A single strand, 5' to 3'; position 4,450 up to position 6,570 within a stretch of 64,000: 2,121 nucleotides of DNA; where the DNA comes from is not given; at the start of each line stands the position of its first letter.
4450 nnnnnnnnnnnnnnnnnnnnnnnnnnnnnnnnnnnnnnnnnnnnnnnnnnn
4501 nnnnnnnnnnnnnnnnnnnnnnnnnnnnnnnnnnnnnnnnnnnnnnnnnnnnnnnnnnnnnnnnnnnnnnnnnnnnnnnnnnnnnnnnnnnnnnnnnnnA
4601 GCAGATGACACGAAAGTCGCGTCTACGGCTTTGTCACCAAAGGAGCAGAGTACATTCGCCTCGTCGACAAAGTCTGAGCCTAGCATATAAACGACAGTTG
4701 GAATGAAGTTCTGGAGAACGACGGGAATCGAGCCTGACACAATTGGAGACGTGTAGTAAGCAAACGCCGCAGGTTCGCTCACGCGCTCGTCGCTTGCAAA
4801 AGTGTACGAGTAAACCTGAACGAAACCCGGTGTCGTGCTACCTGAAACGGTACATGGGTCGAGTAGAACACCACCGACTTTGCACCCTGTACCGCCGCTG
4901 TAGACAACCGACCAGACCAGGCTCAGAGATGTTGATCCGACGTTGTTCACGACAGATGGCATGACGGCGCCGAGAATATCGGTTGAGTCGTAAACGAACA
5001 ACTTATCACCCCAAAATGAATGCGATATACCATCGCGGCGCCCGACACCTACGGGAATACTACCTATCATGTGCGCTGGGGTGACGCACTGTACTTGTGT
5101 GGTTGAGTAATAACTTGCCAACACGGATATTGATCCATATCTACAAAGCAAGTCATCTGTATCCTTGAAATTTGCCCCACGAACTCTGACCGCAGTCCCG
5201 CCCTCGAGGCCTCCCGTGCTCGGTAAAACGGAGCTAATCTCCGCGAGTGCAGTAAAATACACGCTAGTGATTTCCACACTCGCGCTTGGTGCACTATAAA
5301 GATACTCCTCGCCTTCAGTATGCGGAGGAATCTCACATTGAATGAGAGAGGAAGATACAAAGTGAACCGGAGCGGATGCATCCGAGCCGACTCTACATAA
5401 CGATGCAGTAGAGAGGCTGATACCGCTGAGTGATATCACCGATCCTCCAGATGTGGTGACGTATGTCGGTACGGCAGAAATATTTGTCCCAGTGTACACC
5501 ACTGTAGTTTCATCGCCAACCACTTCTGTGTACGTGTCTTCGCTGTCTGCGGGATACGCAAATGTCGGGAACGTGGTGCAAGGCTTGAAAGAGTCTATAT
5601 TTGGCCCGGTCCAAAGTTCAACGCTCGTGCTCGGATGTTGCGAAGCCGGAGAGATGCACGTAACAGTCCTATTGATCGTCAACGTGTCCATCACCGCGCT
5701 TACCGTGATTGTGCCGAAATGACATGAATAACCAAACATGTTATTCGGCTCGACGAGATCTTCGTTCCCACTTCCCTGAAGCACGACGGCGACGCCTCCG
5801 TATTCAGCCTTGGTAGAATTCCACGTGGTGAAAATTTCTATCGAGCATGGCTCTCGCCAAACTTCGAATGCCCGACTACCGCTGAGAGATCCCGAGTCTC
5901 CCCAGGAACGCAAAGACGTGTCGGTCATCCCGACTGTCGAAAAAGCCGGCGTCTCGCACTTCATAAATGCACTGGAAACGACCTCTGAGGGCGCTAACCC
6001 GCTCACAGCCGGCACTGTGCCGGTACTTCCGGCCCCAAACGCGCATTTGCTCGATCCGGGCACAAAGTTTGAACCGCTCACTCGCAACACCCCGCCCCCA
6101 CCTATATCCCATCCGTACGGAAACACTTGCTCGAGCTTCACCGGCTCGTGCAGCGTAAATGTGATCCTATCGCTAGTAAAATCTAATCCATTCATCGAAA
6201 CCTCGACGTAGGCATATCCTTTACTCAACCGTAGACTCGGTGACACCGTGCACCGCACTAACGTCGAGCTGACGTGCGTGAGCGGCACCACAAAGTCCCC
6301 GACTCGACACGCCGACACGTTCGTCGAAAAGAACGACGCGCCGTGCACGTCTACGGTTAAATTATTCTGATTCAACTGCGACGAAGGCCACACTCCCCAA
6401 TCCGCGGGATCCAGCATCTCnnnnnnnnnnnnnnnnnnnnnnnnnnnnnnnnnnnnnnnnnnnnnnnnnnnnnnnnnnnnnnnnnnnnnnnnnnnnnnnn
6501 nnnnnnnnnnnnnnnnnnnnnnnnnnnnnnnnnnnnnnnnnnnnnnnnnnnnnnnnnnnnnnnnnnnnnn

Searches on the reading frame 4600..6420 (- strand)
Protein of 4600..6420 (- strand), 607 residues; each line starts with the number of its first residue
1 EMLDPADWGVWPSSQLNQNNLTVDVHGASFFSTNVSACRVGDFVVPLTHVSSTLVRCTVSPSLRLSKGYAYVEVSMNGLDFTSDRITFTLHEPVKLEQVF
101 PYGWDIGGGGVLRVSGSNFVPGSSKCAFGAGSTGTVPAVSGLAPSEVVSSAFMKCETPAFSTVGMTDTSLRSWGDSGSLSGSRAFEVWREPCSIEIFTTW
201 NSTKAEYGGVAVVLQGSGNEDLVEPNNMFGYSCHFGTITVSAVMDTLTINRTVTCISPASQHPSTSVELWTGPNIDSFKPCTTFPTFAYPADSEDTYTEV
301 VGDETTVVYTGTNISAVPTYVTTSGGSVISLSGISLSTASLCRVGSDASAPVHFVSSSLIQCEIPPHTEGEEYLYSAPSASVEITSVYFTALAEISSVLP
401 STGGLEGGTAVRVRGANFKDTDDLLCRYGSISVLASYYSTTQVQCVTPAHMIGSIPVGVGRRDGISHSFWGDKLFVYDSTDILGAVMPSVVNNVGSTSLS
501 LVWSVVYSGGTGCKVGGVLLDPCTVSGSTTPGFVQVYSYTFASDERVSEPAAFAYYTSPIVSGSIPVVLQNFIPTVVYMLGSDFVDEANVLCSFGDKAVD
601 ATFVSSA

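Call 35: find_homologous_proteins(query=window:4600-6420:-)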
Query window:4600-6420:- (607 aa): 8 proteins with E <= 0.001 among 8000 candidates.
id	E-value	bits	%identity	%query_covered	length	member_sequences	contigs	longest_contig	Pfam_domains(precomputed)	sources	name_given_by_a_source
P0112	6.0e-237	806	97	62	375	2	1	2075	PF01833.31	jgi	jgi:hypothetical protein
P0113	9.5e-30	122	25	97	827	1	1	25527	PF01833.31,PF17960.8,PF05587.20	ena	-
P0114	1.3e-13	68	29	20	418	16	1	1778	PF01833.31,PF17960.8,PF20144.6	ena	-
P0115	3.4e-13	67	30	27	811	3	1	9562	PF01833.31,PF20144.6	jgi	-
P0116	7.3e-13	66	24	69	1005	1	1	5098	PF01833.31,PF20144.6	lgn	-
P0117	3.4e-7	47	25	31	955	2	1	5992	PF01833.31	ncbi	ncbi:MAG: IPT/TIG domain-containing protein, partial [Bdellovibrionota bacterium]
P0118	1.5e-5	42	28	15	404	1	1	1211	PF01833.31,PF20144.6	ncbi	ncbi:IPT/TIG domain-containing protein, partial [Legionella lytica]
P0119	9.4e-5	39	30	22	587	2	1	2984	PF01833.31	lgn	-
